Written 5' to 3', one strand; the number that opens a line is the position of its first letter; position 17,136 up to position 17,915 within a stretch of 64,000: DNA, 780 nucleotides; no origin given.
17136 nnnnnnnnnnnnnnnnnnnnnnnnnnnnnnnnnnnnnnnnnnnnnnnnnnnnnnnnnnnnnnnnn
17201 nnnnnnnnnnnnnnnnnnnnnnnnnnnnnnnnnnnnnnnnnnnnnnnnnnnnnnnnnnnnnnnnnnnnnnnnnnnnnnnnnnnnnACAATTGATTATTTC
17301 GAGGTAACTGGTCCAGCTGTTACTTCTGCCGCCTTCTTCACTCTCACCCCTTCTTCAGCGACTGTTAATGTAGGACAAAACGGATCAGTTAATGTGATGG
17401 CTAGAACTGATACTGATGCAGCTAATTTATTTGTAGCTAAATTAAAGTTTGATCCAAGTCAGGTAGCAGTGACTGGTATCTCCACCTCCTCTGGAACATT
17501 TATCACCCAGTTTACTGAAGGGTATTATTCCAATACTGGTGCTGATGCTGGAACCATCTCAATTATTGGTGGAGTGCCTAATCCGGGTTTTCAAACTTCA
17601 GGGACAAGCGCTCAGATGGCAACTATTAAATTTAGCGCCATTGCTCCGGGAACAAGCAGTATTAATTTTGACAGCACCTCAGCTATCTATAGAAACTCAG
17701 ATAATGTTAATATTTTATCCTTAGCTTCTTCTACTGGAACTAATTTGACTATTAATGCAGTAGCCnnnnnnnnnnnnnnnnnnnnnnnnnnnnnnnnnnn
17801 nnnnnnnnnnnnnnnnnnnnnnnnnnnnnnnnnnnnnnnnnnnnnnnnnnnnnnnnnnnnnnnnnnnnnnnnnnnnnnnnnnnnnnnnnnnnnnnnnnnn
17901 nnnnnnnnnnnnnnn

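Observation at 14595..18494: Cohesin-like plus dockerin protein (and a separate dockerin protein at 8068-8943): cellulosome-style assembly parts in a CPR-like genome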

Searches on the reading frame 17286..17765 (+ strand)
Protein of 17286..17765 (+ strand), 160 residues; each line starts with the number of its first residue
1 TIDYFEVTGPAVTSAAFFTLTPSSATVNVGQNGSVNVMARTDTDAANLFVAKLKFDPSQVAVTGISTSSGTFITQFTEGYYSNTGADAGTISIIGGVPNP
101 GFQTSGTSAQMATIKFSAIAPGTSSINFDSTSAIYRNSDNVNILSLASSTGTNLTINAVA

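Call 8: search_protein_families(library=pfam, proteins=[window:17313-17765:+], max_evalue=10)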
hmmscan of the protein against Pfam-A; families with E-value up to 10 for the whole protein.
seq(151 aa): 0 families

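Call 11: find_homologous_proteins(query=window:17286-17765:+, max_evalue=0.01)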
Query seq(160 aa) (160 aa): 3 proteins with E <= 0.01 among 125 candidates.
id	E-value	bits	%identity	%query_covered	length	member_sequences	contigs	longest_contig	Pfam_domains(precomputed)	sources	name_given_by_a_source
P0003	3.5e-22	97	43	83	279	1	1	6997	PF00404.25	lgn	-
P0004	2.2e-21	95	43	81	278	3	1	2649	-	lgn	-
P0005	5.9e-10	58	36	85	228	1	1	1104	-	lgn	-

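Call 12: search_solved_structures(query=window:17286-17765:+, max_evalue=10, show_alignments=3)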
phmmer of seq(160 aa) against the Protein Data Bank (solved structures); distinct sequences matched with E-value up to 10: 3.
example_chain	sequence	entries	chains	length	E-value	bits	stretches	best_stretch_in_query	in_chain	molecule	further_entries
2w6h_H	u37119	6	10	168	0.51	14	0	109-152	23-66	ATP SYNTHASE SUBUNIT DELTA, MITOCHONDRIAL | F1-ATPASE DELTA SUBUNIT | ATP synthase F(1) complex subunit delta, mitochondrial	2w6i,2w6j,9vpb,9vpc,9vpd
1e79_H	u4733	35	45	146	0.56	13.8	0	111-152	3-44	ATP SYNTHASE DELTA CHAIN | BOVINE MITOCHONDRIAL F1-ATPASE | ATP SYNTHASE SUBUNIT DELTA, MITOCHONDRIAL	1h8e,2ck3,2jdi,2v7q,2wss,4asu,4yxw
5h79_D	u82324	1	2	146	0.8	13.3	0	42-61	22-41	Immunoglobulin G-binding protein A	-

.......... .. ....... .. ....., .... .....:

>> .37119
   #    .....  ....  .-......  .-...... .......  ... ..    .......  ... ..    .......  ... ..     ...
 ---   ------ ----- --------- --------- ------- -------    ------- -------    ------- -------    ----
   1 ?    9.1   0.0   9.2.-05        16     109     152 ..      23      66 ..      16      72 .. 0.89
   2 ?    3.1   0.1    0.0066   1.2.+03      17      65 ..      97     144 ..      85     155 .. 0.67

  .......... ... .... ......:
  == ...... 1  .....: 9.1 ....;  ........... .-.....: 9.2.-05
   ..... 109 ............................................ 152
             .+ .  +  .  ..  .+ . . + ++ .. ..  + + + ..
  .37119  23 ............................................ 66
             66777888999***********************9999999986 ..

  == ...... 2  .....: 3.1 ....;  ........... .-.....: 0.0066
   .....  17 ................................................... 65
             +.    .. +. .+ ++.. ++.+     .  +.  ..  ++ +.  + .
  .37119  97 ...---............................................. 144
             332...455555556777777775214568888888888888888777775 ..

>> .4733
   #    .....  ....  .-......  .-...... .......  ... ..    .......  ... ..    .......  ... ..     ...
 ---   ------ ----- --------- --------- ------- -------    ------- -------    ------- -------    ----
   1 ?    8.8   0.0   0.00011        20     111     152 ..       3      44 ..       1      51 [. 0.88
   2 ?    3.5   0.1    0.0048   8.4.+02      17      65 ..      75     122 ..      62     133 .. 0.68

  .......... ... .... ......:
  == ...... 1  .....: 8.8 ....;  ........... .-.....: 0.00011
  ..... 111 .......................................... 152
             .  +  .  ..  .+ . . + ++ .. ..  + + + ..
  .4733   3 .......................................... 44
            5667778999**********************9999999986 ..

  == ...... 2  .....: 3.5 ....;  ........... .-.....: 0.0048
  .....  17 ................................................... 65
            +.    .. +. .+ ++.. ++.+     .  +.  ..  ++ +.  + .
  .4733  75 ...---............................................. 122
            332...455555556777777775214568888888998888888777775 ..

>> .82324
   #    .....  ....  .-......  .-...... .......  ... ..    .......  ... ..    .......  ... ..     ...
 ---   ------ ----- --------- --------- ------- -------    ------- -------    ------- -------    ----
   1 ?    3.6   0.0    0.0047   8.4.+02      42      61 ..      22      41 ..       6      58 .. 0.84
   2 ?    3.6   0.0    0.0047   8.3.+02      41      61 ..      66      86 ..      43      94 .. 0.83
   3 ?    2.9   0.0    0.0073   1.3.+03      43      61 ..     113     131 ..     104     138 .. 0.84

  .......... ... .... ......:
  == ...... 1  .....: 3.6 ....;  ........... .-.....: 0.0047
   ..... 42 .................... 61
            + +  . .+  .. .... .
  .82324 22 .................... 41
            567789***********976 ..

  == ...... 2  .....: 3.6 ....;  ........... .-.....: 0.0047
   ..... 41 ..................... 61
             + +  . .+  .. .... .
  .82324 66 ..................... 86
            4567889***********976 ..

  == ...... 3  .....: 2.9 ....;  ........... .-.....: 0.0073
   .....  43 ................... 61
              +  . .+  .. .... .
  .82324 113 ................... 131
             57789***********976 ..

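Call 14: search_protein_families(library=pfam, proteins=[P0003, P0004, P0005], max_evalue=10)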
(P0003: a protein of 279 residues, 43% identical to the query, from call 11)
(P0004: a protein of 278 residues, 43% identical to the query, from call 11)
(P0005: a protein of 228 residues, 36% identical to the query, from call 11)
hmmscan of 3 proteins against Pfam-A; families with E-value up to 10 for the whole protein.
P0003 (279 aa): 3 families
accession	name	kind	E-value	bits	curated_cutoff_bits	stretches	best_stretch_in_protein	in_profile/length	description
PF00404.24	Dockerin_1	-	9.5e-07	29.4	22.9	1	206-257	1-56/57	Dockerin type I domain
PF11948.15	DUF3465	-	0.052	13.9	25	1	51-125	23-99/124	Protein of unknown function (DUF3465)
PF13517.12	FG-GAP_3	-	0.73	10.9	26.9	1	166-218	15-60/61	FG-GAP-like repeat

P0004 (278 aa): 4 families
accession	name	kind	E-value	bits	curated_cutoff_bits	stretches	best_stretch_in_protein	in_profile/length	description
PF01839.29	FG-GAP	-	0.0019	18.5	22.1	1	206-221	4-19/37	FG-GAP repeat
PF00404.24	Dockerin_1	-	0.0029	18.2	22.9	1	209-253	1-51/57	Dockerin type I domain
PF13517.12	FG-GAP_3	-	0.0034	18.4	26.9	1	167-220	14-59/61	FG-GAP-like repeat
PF17392.7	Urocanase_C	-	0.23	11.3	23.6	1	105-181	111-186/196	Urocanase C-terminal domain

P0005 (228 aa): 1 family
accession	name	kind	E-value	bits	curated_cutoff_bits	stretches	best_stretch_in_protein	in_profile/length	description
PF13648.12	Lipocalin_4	-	0.41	12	22.4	1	141-177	31-70/89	Lipocalin-like domain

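Call 23: predict_structure(alignment_id=A1)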
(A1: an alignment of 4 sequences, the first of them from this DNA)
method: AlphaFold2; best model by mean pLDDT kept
length: 146 residues; sequences in the alignment: 4
mean_pLDDT: 85.8   pTM: 0.82
mean pLDDT of the five models: 85.8, 82.3, 82.0, 79.7, 77.5
residues with pLDDT >= 90: 74; 70-90: 54; 50-70: 15; < 50: 3
segments of 3 or more residues with pLDDT < 50: 59-61
pLDDT, mean of each block of 10 residues (from residue 1): 90 95 89 91 94 65 71 90 78 87 95 92 90 72 89
secondary structure, 60 per line:
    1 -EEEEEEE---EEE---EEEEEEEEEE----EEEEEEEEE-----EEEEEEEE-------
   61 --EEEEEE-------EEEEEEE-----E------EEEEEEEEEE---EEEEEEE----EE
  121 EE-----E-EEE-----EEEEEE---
elements in order: E2-8 E12-14 E18-27 E32-40 E46-53 E63-68 E76-82 E95-104 E108-114 E119-122 E130-132 E138-143

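Call 25: fold_search(model_id=the predicted structure, library=pdb)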
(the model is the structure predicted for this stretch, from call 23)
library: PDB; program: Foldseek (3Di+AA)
matches with E <= 10: 1987; with E <= 0.001: 90
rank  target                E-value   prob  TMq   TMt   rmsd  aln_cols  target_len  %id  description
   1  6kgc_A                5.8e-08  1.00  0.66  0.67   7.3       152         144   15  Crystal structure of CaDoc0917(R49D)-CaCohA2 complex at pH 5.4 (released 2020-07-08)
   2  6kge_A                1.2e-07  1.00  0.69  0.71   3.6       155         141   16  Crystal structure of CaDoc0917(R16D)-CaCohA2 complex at pH 5.5 (released 2020-07-08)
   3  5lxv_C                1.4e-07  1.00  0.66  0.57   7.3       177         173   12  Crystal structure of Ruminococcus flavefaciens scaffoldin C cohesin in complex with a dockerin from an uncharacterized (released 2016-10-19)
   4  5lxv_A                1.5e-07  1.00  0.66  0.57   7.3       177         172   12  Crystal structure of Ruminococcus flavefaciens scaffoldin C cohesin in complex with a dockerin from an uncharacterized (released 2016-10-19)
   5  6kgd_A                1.9e-07  1.00  0.75  0.75   3.1       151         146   15  Crystal structure of CaDoc0917(R49D)-CaCohA2 complex at pH 8.0 (released 2020-07-08)
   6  6kgf_C                1.9e-07  1.00  0.72  0.72   3.3       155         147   15  Crystal structure of CaDoc0917(R16D)-CaCohA2 complex at pH 8.2 (released 2020-07-08)
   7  1g1k_A                2.1e-07  1.00  0.74  0.75   3.5       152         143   16  COHESIN MODULE FROM THE CELLULOSOME OF CLOSTRIDIUM CELLULOLYTICUM (released 2000-11-22)
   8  6kg8_MODEL_1_A        2.7e-07  1.00  0.71  0.68   3.3       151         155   16  Solution structure of CaCohA2 from Clostridium acetobutylicum (released 2020-07-08)
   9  2vo8                  3.5e-07  1.00  0.74  0.79   3.1       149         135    8  Cohesin module from Clostridium perfringens ATCC13124 family 33 glycoside hydrolase. (released 2008-09-02)
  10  6kgf_A                4.1e-07  1.00  0.71  0.73   3.4       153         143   16  Crystal structure of CaDoc0917(R16D)-CaCohA2 complex at pH 8.2 (released 2020-07-08)
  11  2jh2_A                5.0e-07  1.00  0.64  0.69   3.9       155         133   15  X-ray crystal structure of a cohesin-like module from Clostridium perfringens (released 2007-11-06)
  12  5nrm_A                5.6e-07  1.00  0.71  0.74   3.2       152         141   12  Crystal structure of the sixth cohesin from Acetivibrio cellulolyticus' scaffoldin B in complex with Cel5 dockerin S51 (released 2018-01-31)
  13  3ghp_A                5.6e-07  1.00  0.68  0.54   6.7       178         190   12  Structure of the second type II cohesin module from the adaptor ScaA scaffoldin of Acetivibrio cellulolyticus (includi (released 2009-06-23)
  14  4ums                  6.2e-07  1.00  0.69  0.66   4.5       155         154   16  The crystal structure of the seventh ScaB type I cohesin from Pseudobacteroides cellulosolvens (released 2015-05-06)
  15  2vn5_C                8.1e-07  1.00  0.64  0.64   7.7       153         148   15  The Clostridium cellulolyticum dockerin displays a dual binding mode for its cohesin partner (released 2008-05-20)
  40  2xdh                  8.1e-06  1.00  0.62  0.65   4.8       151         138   16  Non-cellulosomal cohesin from the hyperthermophilic archaeon Archaeoglobus fulgidus (released 2010-05-26)
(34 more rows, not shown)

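Call 26: search_protein_representatives(alignment_id=A1)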
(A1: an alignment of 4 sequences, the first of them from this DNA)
Query: 4 sequences, 140 profile positions. Proteins with E-value up to 0.001 (for the whole library): 6075; up to 1e-10: 1778; up to 1e-30: 165. The best 150 are listed.
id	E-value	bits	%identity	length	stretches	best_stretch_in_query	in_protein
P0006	5.2e-77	273.2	-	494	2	2-138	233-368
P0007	3.7e-72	257.5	-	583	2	5-137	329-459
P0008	3.2e-57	209.0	-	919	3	2-114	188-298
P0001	4.6e-57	208.5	-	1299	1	2-138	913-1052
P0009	7.3e-56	204.7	-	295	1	1-138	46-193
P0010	6.0e-54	198.5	-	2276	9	3-115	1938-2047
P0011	9.6e-47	175.1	-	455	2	2-138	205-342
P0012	9.6e-47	175.1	-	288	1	2-138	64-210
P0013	2.3e-46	173.9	-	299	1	2-139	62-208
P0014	4.8e-45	169.6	-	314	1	3-137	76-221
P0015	3.4e-44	166.8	-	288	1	1-139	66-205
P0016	5.1e-44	166.3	-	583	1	10-138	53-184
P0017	6.3e-44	166.0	-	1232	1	1-137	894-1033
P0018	7.0e-44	165.8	-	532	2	2-138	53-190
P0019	1.8e-43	164.5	-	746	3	55-137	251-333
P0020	1.9e-43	164.4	-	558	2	2-138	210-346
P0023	7.1e-42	159.3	-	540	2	2-138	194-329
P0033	9.2e-41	155.7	-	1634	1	3-137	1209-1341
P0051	1.0e-38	149.1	-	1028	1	2-139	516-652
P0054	1.2e-38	148.9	-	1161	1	9-136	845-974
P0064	1.7e-37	145.1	-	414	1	2-139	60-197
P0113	2.6e-34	134.8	-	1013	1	1-139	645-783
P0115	3.2e-34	134.5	-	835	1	2-138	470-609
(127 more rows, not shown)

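Call 32: search_solved_structures(query=A2, max_evalue=10, show_alignments=2)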
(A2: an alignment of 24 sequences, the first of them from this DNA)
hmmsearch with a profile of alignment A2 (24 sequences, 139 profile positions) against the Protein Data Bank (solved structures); distinct sequences matched with E-value up to 10: 25.
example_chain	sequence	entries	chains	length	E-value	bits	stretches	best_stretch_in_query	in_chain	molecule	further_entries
4uyp_A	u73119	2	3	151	8.6e-06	28.8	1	35-106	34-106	Cellulosomal scaffoldin anchoring protein C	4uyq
4ums_A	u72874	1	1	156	0.00012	25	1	11-107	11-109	CELLULOSOMAL ANCHORING SCAFFOLDIN B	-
6kgc_A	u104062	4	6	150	0.002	21.1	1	9-137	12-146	Probably cellulosomal scaffolding protein, secreted cellulose-binding and cohesin domain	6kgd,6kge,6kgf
6kg8_A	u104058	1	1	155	0.0021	21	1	9-137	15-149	Probably cellulosomal scaffolding protein, secreted cellulose-binding and cohesin domain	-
2vn5_A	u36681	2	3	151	0.0073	19.3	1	14-111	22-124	SCAFFOLDING PROTEIN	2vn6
1g1k_A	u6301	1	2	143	0.0077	19.2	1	12-111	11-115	SCAFFOLDING PROTEIN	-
3l8q_A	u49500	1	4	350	0.011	18.8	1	9-118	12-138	Cellulosomal scaffoldin adaptor protein B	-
7urp_A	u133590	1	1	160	0.04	16.9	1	10-74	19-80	Ribonucleases G and E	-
5m2o_A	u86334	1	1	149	0.045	16.7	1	4-57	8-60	Putative cellulosomal scaffoldin protein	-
2dtj_A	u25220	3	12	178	0.054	16.5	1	57-107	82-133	Aspartokinase | Aspartokinase LysC beta subunit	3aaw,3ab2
5aoz_A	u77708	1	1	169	0.066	16.2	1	4-57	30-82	PUTATIVE CELLULOSOMAL SCAFFOLDIN PROTEIN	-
1qzn_A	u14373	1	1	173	0.07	16.1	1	9-118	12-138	cellulosomal scaffoldin adaptor protein B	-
1zv9_A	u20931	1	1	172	0.07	16.1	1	9-118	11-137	Cellulosomal scaffoldin adaptor protein B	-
3f2l_A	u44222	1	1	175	0.074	16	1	9-118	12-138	Cellulosomal scaffoldin adaptor protein B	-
3bwz_A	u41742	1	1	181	0.084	15.9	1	9-118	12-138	Cellulosomal scaffoldin adaptor protein B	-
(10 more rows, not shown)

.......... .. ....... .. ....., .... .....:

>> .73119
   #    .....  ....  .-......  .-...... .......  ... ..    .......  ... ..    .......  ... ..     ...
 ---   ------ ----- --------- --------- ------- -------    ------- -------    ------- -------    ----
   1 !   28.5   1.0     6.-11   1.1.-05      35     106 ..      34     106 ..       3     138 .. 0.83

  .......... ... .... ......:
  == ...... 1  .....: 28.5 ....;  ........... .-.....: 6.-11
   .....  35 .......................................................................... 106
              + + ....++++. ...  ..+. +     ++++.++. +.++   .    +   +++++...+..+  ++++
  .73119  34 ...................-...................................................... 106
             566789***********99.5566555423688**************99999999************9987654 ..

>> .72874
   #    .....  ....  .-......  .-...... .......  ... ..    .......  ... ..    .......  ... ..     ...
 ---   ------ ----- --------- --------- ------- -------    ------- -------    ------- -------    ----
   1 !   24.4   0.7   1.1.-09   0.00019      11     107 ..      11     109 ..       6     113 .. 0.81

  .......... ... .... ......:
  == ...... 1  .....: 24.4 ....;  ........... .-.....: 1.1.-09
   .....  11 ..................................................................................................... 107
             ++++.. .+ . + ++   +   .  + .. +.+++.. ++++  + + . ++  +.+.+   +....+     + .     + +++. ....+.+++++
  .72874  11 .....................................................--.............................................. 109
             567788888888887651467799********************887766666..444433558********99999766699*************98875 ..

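Call 35: search_protein_families(library=pfam, alignment_id=A3, max_evalue=0.01)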
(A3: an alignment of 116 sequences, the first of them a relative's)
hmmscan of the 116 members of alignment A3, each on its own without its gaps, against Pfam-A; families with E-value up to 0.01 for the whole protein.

A. member 1, P0003 (279 aa): 1 family
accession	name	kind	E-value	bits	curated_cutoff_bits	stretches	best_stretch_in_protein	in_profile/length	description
PF00404.24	Dockerin_1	-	9.5e-07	29.4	22.9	1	206-257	1-56/57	Dockerin type I domain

B. families by the number of members that match (of 116 scanned): 43 families (the first 25 are shown)
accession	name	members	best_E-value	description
PF00404.24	Dockerin_1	96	3.4e-16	Dockerin type I domain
PF00963.24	Cohesin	31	1.1e-13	Cohesin domain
PF00036.39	EF-hand_1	21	2.3e-05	EF hand domain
PF13202.12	EF-hand_5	16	4.2e-05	EF hand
PF13499.12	EF-hand_7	10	0.00026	EF-hand domain pair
PF13405.12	EF-hand_6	6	0.0044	EF-hand domain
PF07588.17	DUF1554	3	8.9e-10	Protein of unknown function (DUF1554)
PF06482.17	Endostatin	3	8.1e-08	Collagenase NC10 and Endostatin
PF17957.7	Big_7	2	5.8e-21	Bacterial Ig domain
PF13385.13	Laminin_G_3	2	3.5e-17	Concanavalin A-like lectin/glucanases superfamily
PF13620.12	CarboxypepD_reg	2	5.5e-10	Carboxypeptidase regulatory-like domain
PF11790.14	Glyco_hydro_cc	2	1.3e-09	Glycosyl hydrolase catalytic core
PF00150.24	Cellulase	2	4.5e-06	Cellulase (glycosyl hydrolase family 5)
PF10342.15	Kre9_KNH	2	0.0011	Kre9/KNH-like N-terminal Ig-like domain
PF13517.12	FG-GAP_3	2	0.0034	FG-GAP-like repeat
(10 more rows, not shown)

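Call 55: list_cluster_members(proteins=[P0006, P0007, P0009, P0010, P0011, P0017, P0033, P0054, P0064, P0115])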
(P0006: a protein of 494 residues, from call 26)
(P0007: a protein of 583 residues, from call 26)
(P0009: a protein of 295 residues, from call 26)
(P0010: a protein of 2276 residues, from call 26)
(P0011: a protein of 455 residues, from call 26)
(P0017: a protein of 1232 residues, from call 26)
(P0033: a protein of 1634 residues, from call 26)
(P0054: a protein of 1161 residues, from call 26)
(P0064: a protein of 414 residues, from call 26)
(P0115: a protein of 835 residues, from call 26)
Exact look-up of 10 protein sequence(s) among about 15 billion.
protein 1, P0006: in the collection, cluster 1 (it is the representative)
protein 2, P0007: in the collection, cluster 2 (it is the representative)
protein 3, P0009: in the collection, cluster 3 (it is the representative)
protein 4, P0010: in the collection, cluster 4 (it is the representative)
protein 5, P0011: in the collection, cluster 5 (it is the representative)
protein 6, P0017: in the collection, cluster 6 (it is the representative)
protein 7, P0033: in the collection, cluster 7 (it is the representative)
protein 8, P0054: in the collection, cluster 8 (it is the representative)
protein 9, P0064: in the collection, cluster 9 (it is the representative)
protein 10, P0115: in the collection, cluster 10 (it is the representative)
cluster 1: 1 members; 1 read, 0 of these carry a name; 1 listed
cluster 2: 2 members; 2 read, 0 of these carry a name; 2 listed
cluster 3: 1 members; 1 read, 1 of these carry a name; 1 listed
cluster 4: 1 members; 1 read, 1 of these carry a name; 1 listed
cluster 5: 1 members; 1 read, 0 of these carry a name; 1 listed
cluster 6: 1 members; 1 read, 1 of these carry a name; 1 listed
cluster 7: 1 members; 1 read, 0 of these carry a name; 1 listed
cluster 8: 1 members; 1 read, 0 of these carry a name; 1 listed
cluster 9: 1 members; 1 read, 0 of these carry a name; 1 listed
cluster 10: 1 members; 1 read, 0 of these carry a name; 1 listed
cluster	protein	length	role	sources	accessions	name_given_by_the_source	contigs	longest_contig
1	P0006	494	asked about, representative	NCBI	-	-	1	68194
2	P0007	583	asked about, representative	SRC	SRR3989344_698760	-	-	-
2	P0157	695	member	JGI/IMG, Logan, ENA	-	-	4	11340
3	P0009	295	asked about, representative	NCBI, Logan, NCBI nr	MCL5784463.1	MAG: dockerin type I domain-containing protein [Patescibacteria group bacterium] | dockerin type I domain-containing protein [Patescibacteria group bacterium]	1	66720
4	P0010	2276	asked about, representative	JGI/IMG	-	hypothetical protein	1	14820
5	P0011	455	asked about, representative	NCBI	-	-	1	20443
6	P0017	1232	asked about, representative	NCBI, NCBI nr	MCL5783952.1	MAG: dockerin type I domain-containing protein [Patescibacteria group bacterium] | dockerin type I domain-containing protein [Patescibacteria group bacterium]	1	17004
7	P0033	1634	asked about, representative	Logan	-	-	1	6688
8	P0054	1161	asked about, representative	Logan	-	-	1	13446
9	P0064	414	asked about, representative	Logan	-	-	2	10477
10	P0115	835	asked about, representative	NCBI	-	-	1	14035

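Call 56: find_related_loci(query=A1, collection=genome_contigs, flank=3000)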
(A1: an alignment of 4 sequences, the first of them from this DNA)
Query A1 (146 aa) in genome_contigs; peptide patterns used: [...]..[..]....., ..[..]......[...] (x = any residue, [..] = any of these).
32 stretches matched a pattern; 2 encode a relative of the query (tblastn E <= 1e-3); 2 distinct loci.
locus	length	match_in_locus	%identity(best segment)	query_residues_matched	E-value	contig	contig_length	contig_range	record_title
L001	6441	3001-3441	42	2-142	4e-28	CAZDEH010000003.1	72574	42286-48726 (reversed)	MAG TPA_asm: uncultured Gammaproteobacteria bacterium isolate SRP050083_co3_643 genome assembly, contig: NODE_147_length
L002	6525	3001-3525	37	4-132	2e-26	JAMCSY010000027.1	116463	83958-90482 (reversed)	MAG: Patescibacteria group bacterium isolate FK_Sedi_A_Bin.193 NODE_195_length_116463_cov_10.1349, whole genome shotgun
